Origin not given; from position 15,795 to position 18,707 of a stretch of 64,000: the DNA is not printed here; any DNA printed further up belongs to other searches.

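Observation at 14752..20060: Respiratory module of hexaheme cytochrome, small ORF, Tat-molybdoenzyme, FeS subunit, TorD and TatA, with no membrane-anchor subunit and unknown substrate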

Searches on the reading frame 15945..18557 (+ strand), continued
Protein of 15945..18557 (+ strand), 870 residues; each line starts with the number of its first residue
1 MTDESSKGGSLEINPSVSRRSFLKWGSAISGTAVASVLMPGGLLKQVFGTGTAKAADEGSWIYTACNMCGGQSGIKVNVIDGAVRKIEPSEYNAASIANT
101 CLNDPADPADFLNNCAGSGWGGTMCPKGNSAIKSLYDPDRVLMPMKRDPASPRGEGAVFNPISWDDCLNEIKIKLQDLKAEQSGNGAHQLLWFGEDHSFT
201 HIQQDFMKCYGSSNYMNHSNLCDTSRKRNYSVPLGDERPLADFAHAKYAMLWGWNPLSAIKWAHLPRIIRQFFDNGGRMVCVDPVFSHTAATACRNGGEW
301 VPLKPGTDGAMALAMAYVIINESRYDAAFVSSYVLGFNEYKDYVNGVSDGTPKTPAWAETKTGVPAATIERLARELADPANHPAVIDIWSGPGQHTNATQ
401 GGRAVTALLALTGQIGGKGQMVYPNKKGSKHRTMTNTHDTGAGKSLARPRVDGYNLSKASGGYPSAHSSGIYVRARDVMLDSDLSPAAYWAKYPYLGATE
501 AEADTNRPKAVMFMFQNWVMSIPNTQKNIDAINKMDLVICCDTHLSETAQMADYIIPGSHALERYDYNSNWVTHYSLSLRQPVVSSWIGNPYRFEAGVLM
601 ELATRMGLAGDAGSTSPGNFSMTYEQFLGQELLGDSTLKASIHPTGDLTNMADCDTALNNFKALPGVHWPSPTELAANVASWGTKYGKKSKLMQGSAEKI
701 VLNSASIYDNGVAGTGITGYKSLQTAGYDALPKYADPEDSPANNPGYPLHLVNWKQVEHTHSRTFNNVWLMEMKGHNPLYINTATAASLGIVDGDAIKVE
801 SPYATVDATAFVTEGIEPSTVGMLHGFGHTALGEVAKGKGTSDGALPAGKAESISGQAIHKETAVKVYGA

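Call 7: find_encoding_contigs(protein=P0001, flank=10000, max_places=3)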
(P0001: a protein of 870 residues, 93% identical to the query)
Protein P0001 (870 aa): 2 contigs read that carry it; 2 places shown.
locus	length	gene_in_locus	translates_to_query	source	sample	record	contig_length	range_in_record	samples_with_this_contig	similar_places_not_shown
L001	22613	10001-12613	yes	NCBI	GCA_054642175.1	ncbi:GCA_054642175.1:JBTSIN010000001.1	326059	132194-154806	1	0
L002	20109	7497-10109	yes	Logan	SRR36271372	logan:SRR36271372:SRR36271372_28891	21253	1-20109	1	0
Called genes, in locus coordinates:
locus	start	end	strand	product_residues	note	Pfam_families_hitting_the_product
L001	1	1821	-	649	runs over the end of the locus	PF21563:Mcp40H-20_sensor, PF00672:HAMP, PF00512:HisKA, PF02518:HATPase_c, PF00072:Response_reg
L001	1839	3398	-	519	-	PF00672:HAMP, PF00512:HisKA, PF02518:HATPase_c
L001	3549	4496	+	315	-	PF12974:Phosphonate-bd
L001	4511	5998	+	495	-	PF00672:HAMP, PF00512:HisKA, PF02518:HATPase_c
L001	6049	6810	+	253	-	PF00072:Response_reg, PF04397:LytTR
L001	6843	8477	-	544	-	-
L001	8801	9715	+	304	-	PF14522:Cytochrome_C7 (faint), PF14537:Cytochrom_c3_2 (weak)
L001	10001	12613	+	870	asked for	PF04879:Molybdop_Fe4S4 (faint), PF00384:Molybdopterin, PF01568:Molydop_binding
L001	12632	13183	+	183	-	PF13187:Fer4_9 (weak), PF13247:Fer4_11, PF12838:Fer4_7 (weak), PF12797:Fer4_2 (weak), PF00037:Fer4 (weak), PF12837:Fer4_6 (weak), PF13237:Fer4_10 (weak)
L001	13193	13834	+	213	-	PF02613:Nitrate_red_del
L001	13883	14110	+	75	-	PF02416:TatA_B_E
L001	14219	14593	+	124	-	PF00126:HTH_1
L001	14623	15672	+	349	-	PF00994:MoCF_biosynth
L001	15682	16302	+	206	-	PF02663:FmdE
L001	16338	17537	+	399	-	PF16983:MFS_MOT1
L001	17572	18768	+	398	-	PF12804:NTP_transf_3, PF03205:MobB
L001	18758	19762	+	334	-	PF04055:Radical_SAM, PF06463:Mob_synth_C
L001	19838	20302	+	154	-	PF01967:MoaC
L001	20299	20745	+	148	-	PF03473:MOSC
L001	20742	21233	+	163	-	PF00994:MoCF_biosynth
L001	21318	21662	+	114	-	PF12840:HTH_20 (weak), PF01022:HTH_5, PF12802:MarR_2 (weak)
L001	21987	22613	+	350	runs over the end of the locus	PF03599:CdhD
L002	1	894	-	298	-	?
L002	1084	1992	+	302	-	PF12974:Phosphonate-bd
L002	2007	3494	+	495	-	PF00672:HAMP, PF00512:HisKA, PF02518:HATPase_c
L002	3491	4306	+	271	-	PF00072:Response_reg, PF04397:LytTR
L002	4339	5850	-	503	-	-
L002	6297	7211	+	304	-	PF14522:Cytochrome_C7 (faint), PF14537:Cytochrom_c3_2 (weak)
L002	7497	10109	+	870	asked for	PF04879:Molybdop_Fe4S4 (faint), PF00384:Molybdopterin, PF01568:Molydop_binding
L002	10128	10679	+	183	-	PF13187:Fer4_9 (weak), PF13247:Fer4_11, PF12838:Fer4_7 (weak), PF12797:Fer4_2 (weak), PF00037:Fer4 (weak), PF12837:Fer4_6 (weak), PF13237:Fer4_10 (weak)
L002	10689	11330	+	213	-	PF02613:Nitrate_red_del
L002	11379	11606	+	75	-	PF02416:TatA_B_E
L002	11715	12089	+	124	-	PF00126:HTH_1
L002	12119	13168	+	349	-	PF00994:MoCF_biosynth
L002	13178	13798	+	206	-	PF02663:FmdE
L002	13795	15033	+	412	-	PF16983:MFS_MOT1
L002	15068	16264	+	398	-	PF12804:NTP_transf_3, PF03205:MobB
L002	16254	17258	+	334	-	PF04055:Radical_SAM, PF06463:Mob_synth_C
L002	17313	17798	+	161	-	PF01967:MoaC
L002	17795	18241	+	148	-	PF03473:MOSC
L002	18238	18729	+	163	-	PF00994:MoCF_biosynth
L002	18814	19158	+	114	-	PF12840:HTH_20 (weak), PF01022:HTH_5, PF12802:MarR_2 (weak)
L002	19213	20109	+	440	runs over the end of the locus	PF03599:CdhD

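Call 8: find_encoding_contigs(protein=P0002, flank=10000, max_places=3)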
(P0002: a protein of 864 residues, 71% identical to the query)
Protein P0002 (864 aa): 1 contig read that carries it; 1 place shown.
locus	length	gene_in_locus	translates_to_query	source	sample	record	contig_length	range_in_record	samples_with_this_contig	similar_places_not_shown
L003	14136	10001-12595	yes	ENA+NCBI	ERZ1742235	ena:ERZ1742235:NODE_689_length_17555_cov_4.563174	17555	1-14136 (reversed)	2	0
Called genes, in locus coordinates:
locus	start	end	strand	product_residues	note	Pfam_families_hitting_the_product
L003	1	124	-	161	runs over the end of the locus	PF03473:MOSC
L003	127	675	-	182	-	PF01967:MoaC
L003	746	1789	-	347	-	PF04055:Radical_SAM, PF06463:Mob_synth_C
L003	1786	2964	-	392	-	PF12804:NTP_transf_3, PF03205:MobB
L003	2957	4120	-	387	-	PF00005:ABC_tran, PF13304:AAA_21 (weak), PF03459:TOBE (weak)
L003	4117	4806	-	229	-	PF00528:BPD_transp_1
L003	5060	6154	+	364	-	PF12974:Phosphonate-bd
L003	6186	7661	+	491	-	PF00672:HAMP, PF00512:HisKA, PF02518:HATPase_c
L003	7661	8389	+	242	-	PF00072:Response_reg, PF04397:LytTR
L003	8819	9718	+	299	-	PF14522:Cytochrome_C7 (faint), PF14537:Cytochrom_c3_2 (weak), PF22113:Mtrc-MtrF_II-IV_dom (faint), PF14537:Cytochrom_c3_2 (weak)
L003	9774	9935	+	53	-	-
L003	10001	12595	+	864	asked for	PF04879:Molybdop_Fe4S4 (faint), PF00384:Molybdopterin, PF01568:Molydop_binding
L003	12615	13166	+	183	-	PF12798:Fer4_3 (faint), PF13187:Fer4_9 (faint), PF13247:Fer4_11, PF12838:Fer4_7, PF12797:Fer4_2 (weak), PF00037:Fer4 (weak), PF12837:Fer4_6 (weak), PF13237:Fer4_10 (weak)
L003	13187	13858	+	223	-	PF02613:Nitrate_red_del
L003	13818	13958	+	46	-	PF02416:TatA_B_E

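Call 9: find_encoding_contigs(protein=P0003, flank=10000, max_places=3)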
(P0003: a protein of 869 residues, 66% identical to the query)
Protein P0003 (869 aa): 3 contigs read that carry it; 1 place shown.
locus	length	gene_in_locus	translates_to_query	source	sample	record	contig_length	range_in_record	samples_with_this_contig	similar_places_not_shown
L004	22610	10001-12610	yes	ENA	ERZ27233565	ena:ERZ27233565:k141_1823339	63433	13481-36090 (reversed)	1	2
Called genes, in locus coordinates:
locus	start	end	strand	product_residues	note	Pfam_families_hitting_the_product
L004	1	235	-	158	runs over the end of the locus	-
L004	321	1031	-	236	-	-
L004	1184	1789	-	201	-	PF03167:UDG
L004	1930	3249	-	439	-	PF01938:TRAM (weak), PF02475:TRM5-TYW2_MTfase (faint), PF05958:tRNA_U5-meth_tr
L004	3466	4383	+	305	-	PF12974:Phosphonate-bd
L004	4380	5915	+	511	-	PF00672:HAMP, PF00512:HisKA, PF02518:HATPase_c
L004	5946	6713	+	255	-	PF00072:Response_reg, PF04397:LytTR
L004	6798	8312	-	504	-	-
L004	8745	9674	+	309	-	PF02085:Cytochrom_CIII (faint), PF14522:Cytochrome_C7 (faint), PF09699:Paired_CXXCH_1 (faint), PF22113:Mtrc-MtrF_II-IV_dom (faint), PF14537:Cytochrom_c3_2 (weak)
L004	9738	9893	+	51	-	-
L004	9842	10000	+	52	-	-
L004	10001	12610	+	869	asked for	PF00384:Molybdopterin, PF01568:Molydop_binding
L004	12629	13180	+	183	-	PF14697:Fer4_21 (faint), PF13247:Fer4_11, PF12838:Fer4_7, PF13187:Fer4_9 (weak), PF12797:Fer4_2 (weak), PF00037:Fer4 (weak), PF12837:Fer4_6 (weak), PF13237:Fer4_10 (weak), +2 more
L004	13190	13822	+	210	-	PF02613:Nitrate_red_del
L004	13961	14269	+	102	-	PF00126:HTH_1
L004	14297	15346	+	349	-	PF00994:MoCF_biosynth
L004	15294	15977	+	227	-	PF02663:FmdE, PF01258:zf-dskA_traR (weak)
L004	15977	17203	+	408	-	PF16983:MFS_MOT1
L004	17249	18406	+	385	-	PF12804:NTP_transf_3, PF03205:MobB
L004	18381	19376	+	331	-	PF04055:Radical_SAM, PF06463:Mob_synth_C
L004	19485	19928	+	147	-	PF01967:MoaC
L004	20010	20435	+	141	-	PF03473:MOSC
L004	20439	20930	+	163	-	PF00994:MoCF_biosynth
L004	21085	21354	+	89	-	PF02416:TatA_B_E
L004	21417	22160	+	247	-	PF00902:TatC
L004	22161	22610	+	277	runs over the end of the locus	PF00535:Glycos_transf_2, PF10111:Glyco_tranf_2_2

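Call 10: find_encoding_contigs(protein=window:15945-18557:+, flank=10000, max_places=3)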
Protein window:15945-18557:+ (870 aa): no gene with exactly this product is on record in the collection.

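Call 13: find_encoding_contigs(protein=P0005, flank=8000, max_places=2)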
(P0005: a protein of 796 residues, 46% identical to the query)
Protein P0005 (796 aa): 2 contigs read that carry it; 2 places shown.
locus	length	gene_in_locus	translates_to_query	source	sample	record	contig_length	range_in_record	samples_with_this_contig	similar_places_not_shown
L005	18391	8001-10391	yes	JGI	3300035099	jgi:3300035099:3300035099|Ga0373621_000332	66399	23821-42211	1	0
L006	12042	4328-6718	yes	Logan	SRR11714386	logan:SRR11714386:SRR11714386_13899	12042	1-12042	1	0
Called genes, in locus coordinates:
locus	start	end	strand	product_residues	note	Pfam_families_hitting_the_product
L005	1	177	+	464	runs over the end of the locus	PF00092:VWA, PF13519:VWA_2, PF13768:VWA_3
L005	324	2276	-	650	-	-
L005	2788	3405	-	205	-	PF01726:LexA_DNA_bind, PF13412:HTH_24 (weak), PF00717:Peptidase_S24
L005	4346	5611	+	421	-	PF03453:MoeA_N, PF00994:MoCF_biosynth, PF03454:MoeA_C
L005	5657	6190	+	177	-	PF03205:MobB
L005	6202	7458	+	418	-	-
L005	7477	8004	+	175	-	PF14537:Cytochrom_c3_2 (faint), PF22113:Mtrc-MtrF_II-IV_dom (faint), PF09699:Paired_CXXCH_1 (faint), PF14522:Cytochrome_C7 (faint)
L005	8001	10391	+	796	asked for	PF04879:Molybdop_Fe4S4 (faint), PF00384:Molybdopterin, PF01568:Molydop_binding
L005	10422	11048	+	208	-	PF13534:Fer4_17 (faint), PF13187:Fer4_9 (weak), PF13247:Fer4_11, PF12838:Fer4_7, PF13237:Fer4_10 (weak), PF12797:Fer4_2 (weak), PF12837:Fer4_6 (weak), PF00037:Fer4 (weak)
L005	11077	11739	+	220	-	PF02613:Nitrate_red_del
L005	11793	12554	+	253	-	PF01925:TauE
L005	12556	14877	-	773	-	PF03648:Glyco_hydro_67N, PF16126:DUF4838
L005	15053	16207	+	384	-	PF01041:DegT_DnrJ_EryC1, PF01053:Cys_Met_Meta_PP (weak)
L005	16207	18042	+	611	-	-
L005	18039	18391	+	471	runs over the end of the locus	PF06253:MTTB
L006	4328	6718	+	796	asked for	PF04879:Molybdop_Fe4S4 (faint), PF00384:Molybdopterin, PF01568:Molydop_binding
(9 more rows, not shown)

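Call 14: find_encoding_contigs(protein=P0032, flank=8000, max_places=2)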
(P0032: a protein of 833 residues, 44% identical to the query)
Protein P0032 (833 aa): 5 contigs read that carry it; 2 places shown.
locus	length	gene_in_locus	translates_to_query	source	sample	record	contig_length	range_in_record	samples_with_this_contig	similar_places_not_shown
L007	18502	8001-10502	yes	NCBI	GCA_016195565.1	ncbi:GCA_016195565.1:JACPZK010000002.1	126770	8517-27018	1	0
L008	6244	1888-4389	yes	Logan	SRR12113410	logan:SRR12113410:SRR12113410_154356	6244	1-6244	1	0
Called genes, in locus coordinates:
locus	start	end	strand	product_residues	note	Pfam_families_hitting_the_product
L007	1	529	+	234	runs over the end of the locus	PF20582:UPF0758_N, PF04002:RadC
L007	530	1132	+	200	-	PF02142:MGS, PF01808:AICARFT_IMPCHas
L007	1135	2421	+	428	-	PF02844:GARS_N, PF01071:GARS_A, PF02843:GARS_C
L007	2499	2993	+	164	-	PF00731:AIRC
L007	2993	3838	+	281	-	PF01937:ARMT1-like_dom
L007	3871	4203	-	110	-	PF00076:RRM_1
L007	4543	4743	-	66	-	-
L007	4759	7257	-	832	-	PF08376:NIT, PF00672:HAMP, PF00015:MCPsignal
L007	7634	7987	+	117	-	PF14522:Cytochrome_C7 (faint)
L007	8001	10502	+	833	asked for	PF04879:Molybdop_Fe4S4 (faint), PF00384:Molybdopterin, PF01568:Molydop_binding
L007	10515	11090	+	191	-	PF12838:Fer4_7 (weak), PF13237:Fer4_10 (weak), PF13247:Fer4_11, PF13187:Fer4_9 (weak), PF00037:Fer4 (weak), PF12797:Fer4_2 (weak), PF12837:Fer4_6 (weak), PF13237:Fer4_10 (weak), +2 more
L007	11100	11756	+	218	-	PF02613:Nitrate_red_del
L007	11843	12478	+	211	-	PF02663:FmdE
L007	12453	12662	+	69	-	-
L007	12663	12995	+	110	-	PF00126:HTH_1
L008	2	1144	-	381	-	?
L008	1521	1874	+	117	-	PF14522:Cytochrome_C7 (faint)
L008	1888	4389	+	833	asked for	PF04879:Molybdop_Fe4S4 (faint), PF00384:Molybdopterin, PF01568:Molydop_binding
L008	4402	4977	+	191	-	PF12838:Fer4_7 (weak), PF13237:Fer4_10 (weak), PF13247:Fer4_11, PF13187:Fer4_9 (weak), PF00037:Fer4 (weak), PF12797:Fer4_2 (weak), PF12837:Fer4_6 (weak), PF13237:Fer4_10 (weak), +2 more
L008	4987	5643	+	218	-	PF02613:Nitrate_red_del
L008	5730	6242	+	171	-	?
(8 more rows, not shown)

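Call 15: find_encoding_contigs(protein=P0037, flank=8000, max_places=2)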
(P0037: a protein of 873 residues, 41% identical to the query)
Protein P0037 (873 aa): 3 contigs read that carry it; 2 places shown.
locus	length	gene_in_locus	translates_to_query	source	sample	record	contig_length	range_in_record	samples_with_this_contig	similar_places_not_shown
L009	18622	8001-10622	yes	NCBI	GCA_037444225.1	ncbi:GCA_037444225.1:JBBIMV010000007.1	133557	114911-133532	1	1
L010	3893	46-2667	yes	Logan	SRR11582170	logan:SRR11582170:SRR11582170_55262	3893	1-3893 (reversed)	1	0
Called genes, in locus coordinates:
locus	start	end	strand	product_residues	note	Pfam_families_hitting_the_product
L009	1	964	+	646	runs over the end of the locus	PF17203:sCache_3_2, PF00672:HAMP, PF01590:GAF, PF13185:GAF_2, PF13492:GAF_3, PF07730:HisKA_3, PF02518:HATPase_c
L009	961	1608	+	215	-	PF00072:Response_reg, PF00196:GerE, PF08281:Sigma70_r4_2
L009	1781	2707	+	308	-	PF12974:Phosphonate-bd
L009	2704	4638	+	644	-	PF17203:sCache_3_2, PF00672:HAMP, PF01590:GAF, PF13185:GAF_2, PF13492:GAF_3, PF07730:HisKA_3, PF02518:HATPase_c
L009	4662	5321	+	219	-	PF00072:Response_reg, PF00196:GerE, PF08281:Sigma70_r4_2 (weak)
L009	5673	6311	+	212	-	PF13237:Fer4_10 (weak), PF13247:Fer4_11, PF12838:Fer4_7 (weak), PF13187:Fer4_9 (weak), PF00037:Fer4, PF12797:Fer4_2 (weak), PF12837:Fer4_6, PF13247:Fer4_11, +2 more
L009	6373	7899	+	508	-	PF03916:NrfD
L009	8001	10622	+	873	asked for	PF04879:Molybdop_Fe4S4 (weak), PF00384:Molybdopterin, PF01568:Molydop_binding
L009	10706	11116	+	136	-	PF13442:Cytochrome_CBB3, PF00034:Cytochrom_C (weak)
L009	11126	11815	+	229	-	PF02613:Nitrate_red_del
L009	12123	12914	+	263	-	PF12838:Fer4_7 (faint), PF13187:Fer4_9 (faint), PF13237:Fer4_10 (weak), PF13247:Fer4_11, PF00037:Fer4 (weak), PF12797:Fer4_2 (weak), PF12837:Fer4_6 (weak), PF13247:Fer4_11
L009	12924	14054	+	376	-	PF03916:NrfD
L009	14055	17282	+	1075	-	PF04879:Molybdop_Fe4S4, PF00384:Molybdopterin, PF01568:Molydop_binding (weak)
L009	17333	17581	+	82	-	-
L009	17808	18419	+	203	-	PF02663:FmdE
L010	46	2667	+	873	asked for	PF04879:Molybdop_Fe4S4 (weak), PF00384:Molybdopterin, PF01568:Molydop_binding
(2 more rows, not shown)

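Call 20: find_related_loci(query=window:15945-18557:+, collection=genome_contigs, flank=10000)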
Query window:15945-18557:+ (870 aa) in genome_contigs; peptide patterns used: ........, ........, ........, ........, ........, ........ (x = any residue, [..] = any of these).
15 stretches matched a pattern; 3 encode a relative of the query (tblastn E <= 1e-3); 3 distinct loci.
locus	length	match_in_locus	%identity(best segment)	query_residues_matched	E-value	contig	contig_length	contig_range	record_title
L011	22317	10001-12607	66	1-870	0e+0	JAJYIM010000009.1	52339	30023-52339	MAG: Actinomycetes bacterium isolate DBS2-1.bin122 NODE_1022_length_52339_cov_2.826553, whole genome shotgun sequence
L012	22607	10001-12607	66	1-870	0e+0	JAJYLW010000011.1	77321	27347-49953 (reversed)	MAG: Actinomycetes bacterium isolate DBS2-1.bin96 NODE_551_length_77321_cov_4.100837, whole genome shotgun sequence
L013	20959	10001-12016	23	49-851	9e-26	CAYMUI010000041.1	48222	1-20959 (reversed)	MAG TPA_asm: uncultured Desulfobacterales bacterium isolate binchicken_co219_62 genome assembly, contig: k141_32785, who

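Call 85: find_encoding_contigs(protein=P0076, flank=8000, max_places=2)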
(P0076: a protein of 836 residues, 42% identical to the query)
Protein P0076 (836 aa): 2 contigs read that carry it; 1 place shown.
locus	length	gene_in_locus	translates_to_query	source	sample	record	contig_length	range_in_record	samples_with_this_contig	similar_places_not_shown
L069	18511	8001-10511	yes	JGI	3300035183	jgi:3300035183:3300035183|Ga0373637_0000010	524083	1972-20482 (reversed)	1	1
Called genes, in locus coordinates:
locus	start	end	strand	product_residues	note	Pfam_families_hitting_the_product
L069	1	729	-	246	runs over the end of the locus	PF05138:PaaA_PaaC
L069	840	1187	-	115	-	PF06243:PaaB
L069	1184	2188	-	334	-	PF05138:PaaA_PaaC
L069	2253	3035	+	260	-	PF00378:ECH_1, PF16113:ECH_2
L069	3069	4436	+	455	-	PF01266:DAO (faint), PF07992:Pyr_redox_2, PF00070:Pyr_redox, PF22366:NDH2_C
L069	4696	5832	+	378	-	-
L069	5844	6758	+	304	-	PF12797:Fer4_2 (weak), PF13187:Fer4_9 (weak), PF12838:Fer4_7, PF13237:Fer4_10, PF13247:Fer4_11, PF00037:Fer4, PF12797:Fer4_2 (weak), PF12837:Fer4_6, +1 more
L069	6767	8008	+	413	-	PF03916:NrfD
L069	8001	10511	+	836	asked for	PF04879:Molybdop_Fe4S4 (weak), PF00384:Molybdopterin, PF01568:Molydop_binding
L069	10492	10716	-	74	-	-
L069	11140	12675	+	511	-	-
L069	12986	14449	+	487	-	PF01434:Peptidase_M41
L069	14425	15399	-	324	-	PF19187:HTH_PafC, PF13280:WYL, PF25583:WCX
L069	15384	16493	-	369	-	PF13280:WYL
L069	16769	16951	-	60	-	-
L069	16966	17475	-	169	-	-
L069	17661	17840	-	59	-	-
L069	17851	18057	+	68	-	-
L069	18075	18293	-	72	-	-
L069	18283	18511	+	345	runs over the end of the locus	-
